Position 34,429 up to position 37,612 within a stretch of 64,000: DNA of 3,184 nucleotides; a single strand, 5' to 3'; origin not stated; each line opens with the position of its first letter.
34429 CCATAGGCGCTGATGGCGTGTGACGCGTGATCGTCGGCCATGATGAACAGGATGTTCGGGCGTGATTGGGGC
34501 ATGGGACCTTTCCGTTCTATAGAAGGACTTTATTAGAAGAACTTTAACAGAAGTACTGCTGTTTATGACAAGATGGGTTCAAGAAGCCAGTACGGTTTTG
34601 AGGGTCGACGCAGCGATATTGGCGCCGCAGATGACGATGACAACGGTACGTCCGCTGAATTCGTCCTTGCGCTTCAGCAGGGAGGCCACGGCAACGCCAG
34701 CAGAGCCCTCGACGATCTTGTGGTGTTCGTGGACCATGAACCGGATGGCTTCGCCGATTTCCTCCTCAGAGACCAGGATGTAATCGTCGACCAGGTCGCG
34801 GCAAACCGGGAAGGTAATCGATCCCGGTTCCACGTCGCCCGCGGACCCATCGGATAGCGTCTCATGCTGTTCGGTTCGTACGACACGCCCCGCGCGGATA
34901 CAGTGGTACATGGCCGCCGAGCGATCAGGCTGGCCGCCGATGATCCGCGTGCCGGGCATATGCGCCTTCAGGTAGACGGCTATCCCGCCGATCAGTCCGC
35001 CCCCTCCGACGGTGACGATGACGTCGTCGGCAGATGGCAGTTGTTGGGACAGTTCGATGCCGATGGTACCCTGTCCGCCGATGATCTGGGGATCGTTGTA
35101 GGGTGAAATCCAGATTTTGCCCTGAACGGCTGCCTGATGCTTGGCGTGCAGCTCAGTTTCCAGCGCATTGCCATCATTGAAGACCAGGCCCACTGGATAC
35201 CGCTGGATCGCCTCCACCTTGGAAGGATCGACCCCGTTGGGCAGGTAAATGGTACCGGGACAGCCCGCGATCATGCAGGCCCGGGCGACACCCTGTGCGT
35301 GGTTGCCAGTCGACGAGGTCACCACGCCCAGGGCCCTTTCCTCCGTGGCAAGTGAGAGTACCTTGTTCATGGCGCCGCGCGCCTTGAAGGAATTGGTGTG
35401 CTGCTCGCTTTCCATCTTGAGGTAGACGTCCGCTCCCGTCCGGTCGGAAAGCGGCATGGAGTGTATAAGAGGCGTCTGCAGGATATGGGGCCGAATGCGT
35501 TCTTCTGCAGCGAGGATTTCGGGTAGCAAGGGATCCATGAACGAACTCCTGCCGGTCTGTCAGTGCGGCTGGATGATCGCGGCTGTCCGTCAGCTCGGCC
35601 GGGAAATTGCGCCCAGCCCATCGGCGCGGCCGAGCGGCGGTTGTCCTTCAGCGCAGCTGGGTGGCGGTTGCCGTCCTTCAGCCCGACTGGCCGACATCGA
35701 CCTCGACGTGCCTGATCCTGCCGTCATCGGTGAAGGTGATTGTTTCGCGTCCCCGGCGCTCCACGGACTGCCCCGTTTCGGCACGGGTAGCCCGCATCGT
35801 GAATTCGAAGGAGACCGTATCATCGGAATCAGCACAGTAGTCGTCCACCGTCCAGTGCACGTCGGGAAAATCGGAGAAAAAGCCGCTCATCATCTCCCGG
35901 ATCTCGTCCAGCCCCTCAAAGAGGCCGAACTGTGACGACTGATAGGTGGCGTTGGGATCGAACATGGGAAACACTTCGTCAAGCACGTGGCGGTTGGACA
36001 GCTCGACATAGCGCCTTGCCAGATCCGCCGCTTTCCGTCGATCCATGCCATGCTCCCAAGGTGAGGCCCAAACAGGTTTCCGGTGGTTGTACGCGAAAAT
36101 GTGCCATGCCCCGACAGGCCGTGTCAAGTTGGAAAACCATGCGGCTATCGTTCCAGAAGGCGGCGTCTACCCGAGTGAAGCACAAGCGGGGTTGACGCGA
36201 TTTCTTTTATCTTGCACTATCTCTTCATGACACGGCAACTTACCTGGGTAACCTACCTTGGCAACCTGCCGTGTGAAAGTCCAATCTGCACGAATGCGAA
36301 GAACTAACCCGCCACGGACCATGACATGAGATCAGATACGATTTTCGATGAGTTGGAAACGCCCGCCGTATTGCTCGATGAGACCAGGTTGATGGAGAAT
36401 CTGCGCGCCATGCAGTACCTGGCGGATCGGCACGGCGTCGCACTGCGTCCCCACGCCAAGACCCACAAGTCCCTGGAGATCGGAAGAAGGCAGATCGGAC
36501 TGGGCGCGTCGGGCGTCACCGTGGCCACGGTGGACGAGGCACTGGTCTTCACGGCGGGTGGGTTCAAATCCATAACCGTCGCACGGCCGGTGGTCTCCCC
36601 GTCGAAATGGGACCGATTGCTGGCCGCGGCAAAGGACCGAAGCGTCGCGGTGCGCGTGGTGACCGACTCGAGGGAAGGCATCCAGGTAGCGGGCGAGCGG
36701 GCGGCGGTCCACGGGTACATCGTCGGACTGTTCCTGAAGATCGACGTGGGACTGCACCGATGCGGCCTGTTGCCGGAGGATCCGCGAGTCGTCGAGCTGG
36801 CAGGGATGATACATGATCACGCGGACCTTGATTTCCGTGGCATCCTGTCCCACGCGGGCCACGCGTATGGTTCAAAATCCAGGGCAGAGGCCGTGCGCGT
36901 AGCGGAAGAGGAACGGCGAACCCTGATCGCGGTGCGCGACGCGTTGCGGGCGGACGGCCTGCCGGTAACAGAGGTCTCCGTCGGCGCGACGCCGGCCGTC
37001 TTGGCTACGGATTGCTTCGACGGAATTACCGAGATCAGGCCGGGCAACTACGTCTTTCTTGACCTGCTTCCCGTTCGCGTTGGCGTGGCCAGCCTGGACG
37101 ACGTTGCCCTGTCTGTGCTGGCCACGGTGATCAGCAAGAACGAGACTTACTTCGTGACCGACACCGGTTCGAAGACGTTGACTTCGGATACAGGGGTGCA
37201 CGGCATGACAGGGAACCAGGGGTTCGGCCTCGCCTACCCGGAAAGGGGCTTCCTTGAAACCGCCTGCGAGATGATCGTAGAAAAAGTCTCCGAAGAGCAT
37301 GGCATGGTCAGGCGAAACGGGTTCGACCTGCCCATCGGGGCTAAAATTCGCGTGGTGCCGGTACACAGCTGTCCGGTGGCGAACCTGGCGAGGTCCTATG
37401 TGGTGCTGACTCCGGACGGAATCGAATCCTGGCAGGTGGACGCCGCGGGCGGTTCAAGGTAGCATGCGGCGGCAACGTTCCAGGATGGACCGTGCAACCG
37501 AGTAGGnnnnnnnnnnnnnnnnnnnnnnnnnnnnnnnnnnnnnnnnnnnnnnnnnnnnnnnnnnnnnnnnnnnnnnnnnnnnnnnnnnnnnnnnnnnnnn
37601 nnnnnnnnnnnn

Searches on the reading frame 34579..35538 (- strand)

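Call 26: search_protein_families(library=pfam, proteins=[window:34579-35538:-], max_evalue=0.0001)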
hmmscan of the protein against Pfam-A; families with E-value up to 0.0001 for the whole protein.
window:34579-35538:- (319 aa): 1 family
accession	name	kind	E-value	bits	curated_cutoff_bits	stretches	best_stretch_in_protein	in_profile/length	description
PF00291.31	PALP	-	2.9e-78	263.6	35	1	15-305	1-295/295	Pyridoxal-phosphate dependent enzyme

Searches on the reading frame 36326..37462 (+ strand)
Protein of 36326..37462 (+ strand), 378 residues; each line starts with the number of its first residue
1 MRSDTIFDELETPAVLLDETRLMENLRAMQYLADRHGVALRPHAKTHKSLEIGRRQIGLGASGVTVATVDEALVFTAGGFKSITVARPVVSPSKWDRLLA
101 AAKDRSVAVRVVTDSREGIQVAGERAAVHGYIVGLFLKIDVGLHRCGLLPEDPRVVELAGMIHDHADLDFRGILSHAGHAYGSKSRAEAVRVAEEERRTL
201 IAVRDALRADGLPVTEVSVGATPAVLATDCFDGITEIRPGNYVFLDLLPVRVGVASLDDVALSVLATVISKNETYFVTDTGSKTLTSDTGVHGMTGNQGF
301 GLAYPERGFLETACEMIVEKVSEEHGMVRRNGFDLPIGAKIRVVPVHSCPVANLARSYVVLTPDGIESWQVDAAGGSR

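Call 26: search_protein_families(library=pfam, proteins=[window:36326-37462:+], max_evalue=0.0001)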
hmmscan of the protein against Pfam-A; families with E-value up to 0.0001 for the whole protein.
window:36326-37462:+ (378 aa): 2 families
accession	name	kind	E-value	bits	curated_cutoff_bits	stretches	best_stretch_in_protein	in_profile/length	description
PF01168.26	Ala_racemase_N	-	1.3e-23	84.3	24.1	1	18-245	2-217/220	Alanine racemase, N-terminal domain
PF14031.13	D-ser_dehydrat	-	1e-18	68.2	22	1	261-360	1-96/97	Putative serine dehydratase domain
